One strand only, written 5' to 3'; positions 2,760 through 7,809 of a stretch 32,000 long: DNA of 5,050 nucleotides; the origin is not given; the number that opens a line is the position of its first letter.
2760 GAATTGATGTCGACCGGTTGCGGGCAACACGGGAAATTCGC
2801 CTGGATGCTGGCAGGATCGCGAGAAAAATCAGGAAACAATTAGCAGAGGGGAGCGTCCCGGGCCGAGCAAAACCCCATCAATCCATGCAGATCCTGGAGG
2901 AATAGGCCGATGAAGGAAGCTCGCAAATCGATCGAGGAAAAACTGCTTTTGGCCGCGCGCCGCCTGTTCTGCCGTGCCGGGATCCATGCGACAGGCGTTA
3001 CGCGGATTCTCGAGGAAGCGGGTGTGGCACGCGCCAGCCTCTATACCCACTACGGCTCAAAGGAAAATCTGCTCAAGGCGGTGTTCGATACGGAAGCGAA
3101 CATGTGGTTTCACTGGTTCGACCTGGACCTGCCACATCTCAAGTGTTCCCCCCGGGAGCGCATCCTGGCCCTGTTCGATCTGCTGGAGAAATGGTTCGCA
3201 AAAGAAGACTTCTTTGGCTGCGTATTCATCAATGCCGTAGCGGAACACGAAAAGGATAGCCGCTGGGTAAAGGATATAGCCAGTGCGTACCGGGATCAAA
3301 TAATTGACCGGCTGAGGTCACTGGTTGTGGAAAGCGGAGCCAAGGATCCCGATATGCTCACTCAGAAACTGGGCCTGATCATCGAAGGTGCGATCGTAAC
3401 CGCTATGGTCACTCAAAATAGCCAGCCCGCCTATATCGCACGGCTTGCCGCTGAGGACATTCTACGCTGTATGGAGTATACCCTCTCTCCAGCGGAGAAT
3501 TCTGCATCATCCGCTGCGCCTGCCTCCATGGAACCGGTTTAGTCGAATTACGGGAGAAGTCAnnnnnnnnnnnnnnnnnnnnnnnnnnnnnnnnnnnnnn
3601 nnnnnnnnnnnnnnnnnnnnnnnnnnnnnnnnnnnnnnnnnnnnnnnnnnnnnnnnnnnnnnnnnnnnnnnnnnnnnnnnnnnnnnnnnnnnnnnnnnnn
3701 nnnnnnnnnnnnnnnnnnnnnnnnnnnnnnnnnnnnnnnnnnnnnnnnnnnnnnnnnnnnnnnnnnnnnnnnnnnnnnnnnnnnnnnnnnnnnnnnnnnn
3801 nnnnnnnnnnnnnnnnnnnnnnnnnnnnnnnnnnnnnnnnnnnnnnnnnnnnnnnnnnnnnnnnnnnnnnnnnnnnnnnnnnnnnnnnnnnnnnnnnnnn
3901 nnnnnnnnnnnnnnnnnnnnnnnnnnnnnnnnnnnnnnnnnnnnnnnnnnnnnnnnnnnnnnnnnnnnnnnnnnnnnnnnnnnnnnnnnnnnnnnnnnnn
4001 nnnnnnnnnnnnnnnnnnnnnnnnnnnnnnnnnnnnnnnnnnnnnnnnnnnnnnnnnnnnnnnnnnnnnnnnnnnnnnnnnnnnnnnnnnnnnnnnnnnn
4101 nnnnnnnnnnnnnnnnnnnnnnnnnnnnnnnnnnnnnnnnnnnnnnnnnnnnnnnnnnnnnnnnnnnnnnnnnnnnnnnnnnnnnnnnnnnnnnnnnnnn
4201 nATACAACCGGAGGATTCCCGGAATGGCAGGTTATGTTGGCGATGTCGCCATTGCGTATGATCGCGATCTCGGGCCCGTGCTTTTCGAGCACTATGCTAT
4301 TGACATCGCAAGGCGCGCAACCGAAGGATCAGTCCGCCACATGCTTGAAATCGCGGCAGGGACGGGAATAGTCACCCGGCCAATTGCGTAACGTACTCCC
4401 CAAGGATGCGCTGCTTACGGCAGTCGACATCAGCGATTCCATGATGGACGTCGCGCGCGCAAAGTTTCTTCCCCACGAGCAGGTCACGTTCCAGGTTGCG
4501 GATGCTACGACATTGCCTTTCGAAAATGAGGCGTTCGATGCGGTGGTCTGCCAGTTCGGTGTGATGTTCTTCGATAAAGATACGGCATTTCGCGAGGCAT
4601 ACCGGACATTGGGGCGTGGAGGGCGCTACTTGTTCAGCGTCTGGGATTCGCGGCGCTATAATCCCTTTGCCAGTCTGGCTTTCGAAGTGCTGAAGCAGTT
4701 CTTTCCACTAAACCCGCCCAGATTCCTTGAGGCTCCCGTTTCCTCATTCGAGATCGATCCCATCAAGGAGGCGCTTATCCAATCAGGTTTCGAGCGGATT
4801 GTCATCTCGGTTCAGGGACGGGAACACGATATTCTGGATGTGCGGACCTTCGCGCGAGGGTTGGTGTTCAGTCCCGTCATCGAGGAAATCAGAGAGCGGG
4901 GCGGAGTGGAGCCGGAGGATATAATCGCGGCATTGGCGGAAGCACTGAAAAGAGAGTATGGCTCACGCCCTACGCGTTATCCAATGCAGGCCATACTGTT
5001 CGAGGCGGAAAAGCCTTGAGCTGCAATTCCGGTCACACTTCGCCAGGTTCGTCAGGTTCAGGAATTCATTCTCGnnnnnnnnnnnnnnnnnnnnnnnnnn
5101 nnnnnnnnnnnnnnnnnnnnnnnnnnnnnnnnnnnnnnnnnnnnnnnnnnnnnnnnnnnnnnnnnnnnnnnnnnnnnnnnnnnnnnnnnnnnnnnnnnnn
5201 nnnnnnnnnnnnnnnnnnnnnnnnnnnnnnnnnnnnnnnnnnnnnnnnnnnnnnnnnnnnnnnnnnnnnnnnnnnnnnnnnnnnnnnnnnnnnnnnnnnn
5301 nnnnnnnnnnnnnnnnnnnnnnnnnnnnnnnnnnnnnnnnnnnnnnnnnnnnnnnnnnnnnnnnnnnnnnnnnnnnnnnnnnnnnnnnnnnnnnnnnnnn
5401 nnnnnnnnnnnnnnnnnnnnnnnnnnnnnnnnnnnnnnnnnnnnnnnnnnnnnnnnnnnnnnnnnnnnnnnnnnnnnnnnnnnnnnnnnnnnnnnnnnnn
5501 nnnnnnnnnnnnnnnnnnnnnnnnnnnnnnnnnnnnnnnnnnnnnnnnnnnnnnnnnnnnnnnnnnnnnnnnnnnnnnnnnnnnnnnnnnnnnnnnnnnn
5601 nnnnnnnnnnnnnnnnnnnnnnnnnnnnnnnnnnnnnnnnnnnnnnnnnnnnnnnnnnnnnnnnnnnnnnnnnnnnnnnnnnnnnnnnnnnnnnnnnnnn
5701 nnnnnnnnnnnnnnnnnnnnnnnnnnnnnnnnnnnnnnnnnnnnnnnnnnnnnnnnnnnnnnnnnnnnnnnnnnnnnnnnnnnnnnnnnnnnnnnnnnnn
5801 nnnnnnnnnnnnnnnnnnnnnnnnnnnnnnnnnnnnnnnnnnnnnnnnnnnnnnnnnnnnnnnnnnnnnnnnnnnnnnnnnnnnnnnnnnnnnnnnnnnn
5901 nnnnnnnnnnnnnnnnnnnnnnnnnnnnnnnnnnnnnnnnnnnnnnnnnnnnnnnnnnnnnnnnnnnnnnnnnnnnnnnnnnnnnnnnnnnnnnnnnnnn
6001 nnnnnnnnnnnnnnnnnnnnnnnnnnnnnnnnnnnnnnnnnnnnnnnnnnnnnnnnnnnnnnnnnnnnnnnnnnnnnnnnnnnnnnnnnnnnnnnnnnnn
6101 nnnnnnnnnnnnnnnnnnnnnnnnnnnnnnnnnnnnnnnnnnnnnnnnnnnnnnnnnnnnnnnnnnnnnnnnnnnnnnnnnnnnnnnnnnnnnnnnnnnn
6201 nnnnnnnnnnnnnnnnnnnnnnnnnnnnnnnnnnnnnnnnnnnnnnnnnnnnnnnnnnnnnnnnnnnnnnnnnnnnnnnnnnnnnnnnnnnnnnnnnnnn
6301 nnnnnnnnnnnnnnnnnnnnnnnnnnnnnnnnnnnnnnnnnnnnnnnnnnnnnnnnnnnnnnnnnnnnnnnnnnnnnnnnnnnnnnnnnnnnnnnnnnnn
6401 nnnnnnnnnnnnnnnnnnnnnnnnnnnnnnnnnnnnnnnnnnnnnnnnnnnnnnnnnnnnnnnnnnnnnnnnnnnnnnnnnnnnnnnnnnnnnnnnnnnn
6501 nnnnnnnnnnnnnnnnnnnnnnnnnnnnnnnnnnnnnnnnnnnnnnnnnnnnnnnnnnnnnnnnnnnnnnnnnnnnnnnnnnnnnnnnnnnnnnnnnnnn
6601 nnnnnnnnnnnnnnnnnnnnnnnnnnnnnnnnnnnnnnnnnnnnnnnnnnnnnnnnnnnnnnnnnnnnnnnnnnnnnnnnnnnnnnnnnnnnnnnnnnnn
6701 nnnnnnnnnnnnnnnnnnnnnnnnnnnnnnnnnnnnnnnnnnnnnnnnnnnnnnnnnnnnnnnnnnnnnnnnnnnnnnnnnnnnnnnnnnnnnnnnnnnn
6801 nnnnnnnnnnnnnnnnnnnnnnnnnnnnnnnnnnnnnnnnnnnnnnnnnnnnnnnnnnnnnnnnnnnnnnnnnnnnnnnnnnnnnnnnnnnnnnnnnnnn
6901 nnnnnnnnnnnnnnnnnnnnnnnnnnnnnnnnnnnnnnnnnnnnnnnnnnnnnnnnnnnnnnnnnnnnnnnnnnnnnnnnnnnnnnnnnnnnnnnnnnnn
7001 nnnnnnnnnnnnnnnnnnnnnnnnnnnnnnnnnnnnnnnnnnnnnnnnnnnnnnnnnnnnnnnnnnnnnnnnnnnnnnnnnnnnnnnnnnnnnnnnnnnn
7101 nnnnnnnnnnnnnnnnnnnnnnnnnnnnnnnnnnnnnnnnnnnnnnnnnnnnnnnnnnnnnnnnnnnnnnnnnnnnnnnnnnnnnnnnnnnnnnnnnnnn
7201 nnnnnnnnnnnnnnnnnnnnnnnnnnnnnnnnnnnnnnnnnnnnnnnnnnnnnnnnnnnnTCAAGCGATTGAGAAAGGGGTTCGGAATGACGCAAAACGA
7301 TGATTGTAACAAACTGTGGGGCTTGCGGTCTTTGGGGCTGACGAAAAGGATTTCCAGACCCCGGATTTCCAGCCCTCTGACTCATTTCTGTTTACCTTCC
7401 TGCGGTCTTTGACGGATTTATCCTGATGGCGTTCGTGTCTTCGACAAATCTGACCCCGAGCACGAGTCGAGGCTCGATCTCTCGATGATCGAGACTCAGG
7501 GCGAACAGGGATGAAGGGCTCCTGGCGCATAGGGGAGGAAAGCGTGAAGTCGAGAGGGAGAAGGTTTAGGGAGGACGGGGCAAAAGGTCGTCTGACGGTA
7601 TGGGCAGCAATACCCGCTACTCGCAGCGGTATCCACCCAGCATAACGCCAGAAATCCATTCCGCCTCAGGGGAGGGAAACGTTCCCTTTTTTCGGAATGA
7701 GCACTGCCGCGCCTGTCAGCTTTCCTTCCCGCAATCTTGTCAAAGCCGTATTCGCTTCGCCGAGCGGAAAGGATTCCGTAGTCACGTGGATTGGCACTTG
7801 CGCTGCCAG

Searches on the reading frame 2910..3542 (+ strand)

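Call 56: search_protein_families(library=pfam, proteins=[window:2910-3542:+], max_evalue=0.01)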
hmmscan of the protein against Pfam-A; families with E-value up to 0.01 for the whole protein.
window:2910-3542:+ (210 aa): 4 families
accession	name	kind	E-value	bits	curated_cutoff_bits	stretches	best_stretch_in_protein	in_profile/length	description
PF00440.29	TetR_N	-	2.6e-14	53.1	24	1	12-58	1-47/47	Bacterial regulatory proteins, tetR family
PF21993.1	TetR_C_13_2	-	0.00026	21.7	27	1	81-173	1-96/103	Transcriptional regulator LmrA/YxaF-like, C-terminal domain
PF16925.10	TetR_C_13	-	0.0003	21.6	27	1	83-178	3-106/109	Tetracyclin repressor-like, C-terminal domain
PF17940.6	TetR_C_31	-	0.0048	17.5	27.4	0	122-180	42-101/107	Tetracyclin repressor-like, C-terminal domain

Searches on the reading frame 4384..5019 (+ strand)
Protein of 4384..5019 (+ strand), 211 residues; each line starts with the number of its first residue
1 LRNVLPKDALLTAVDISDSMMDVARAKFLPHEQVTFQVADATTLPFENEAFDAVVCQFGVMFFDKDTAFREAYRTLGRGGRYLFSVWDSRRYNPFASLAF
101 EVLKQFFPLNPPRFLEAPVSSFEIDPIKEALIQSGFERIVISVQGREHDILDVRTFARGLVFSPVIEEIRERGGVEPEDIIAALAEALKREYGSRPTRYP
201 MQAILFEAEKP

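Call 9: search_protein_families(library=ncbifam, proteins=[window:4384-5019:+])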
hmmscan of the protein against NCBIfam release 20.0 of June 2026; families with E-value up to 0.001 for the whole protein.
window:4384-5019:+ (211 aa): 21 families
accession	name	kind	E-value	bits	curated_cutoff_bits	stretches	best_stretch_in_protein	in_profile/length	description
TIGR01934.1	MenG_MenH_UbiE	subfamily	4.8e-13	48.9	158.35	1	10-82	64-139/223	ubiquinone/menaquinone biosynthesis methyltransferase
NF047649.1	MTase_UXPK_star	exception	4.8e-13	48.8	460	1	11-84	105-181/283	methyltransferase/UXPK-star double selenoprotein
NF001242.0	PRK00216.1-3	equivalog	2.8e-11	43.3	351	1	8-83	95-174/258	bifunctional demethylmenaquinone methyltransferase/2-methoxy-6-polyprenyl-1,4-benzoquinol methylase UbiE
NF001244.0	PRK00216.1-5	equivalog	6e-11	42.1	216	1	9-82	74-151/236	bifunctional demethylmenaquinone methyltransferase/2-methoxy-6-polyprenyl-1,4-benzoquinol methylase UbiE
NF001241.0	PRK00216.1-2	equivalog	1.2e-10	41.4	327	1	8-108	73-171/231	demethylmenaquinone methyltransferase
NF001240.0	PRK00216.1-1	equivalog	8.6e-10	38.1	378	1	12-85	92-169/251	bifunctional demethylmenaquinone methyltransferase/2-methoxy-6-polyprenyl-1,4-benzoquinol methylase UbiE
TIGR02072.1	BioC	equivalog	7e-08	32.6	184.95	1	10-86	60-134/244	malonyl-ACP O-methyltransferase BioC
NF052510.1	methyltran_MpqE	exception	2.1e-07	30.6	335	1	6-83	69-150/234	methyl-plastoquinone biosynthesis methyltransferase MpqE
NF041537.1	ArsM_AhpD_UU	exception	3.4e-07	29.4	510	1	13-84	106-180/345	arsenite methyltransferase/AhpD domain selenoprotein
NF043040.1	corrin_prot_MT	hypoth_equivalog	1.1e-06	28.2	180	1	6-137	61-197/216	corrinoid protein-associated methyltransferase CpaM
NF001243.0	PRK00216.1-4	equivalog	1.6e-06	27.7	235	1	11-81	75-148/237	demethylmenaquinone methyltransferase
NF041536.1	ArsM_DUF2284_UU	exception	1.8e-06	26.6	575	1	12-84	105-180/459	arsenite methyltransferase/DUF2284 domain selenoprotein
NF008823.0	PRK11873.1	subfamily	5.1e-06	26.2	263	1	13-85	107-182/272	arsenite methyltransferase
NF045667.1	MTase_DVU1556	equivalog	7.6e-06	25.5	155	1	12-85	49-120/213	DVU_1556 family methyltransferase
NF007610.0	PRK10258.1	equivalog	2.4e-05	23.8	342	1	7-85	63-139/251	malonyl-ACP O-methyltransferase BioC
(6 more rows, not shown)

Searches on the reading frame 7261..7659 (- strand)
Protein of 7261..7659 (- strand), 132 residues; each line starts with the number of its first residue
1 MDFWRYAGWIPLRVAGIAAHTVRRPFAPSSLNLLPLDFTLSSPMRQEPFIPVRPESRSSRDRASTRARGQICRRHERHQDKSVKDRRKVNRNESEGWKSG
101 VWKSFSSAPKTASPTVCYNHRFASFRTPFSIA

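Call 9: search_protein_families(library=ncbifam, proteins=[window:7261-7659:-])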
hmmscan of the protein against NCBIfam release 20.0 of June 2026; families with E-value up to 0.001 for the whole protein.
window:7261-7659:- (132 aa): 0 families

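Call 56: search_protein_families(library=pfam, proteins=[window:7261-7659:-], max_evalue=0.01)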
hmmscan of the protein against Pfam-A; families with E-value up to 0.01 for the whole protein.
window:7261-7659:- (132 aa): 0 families
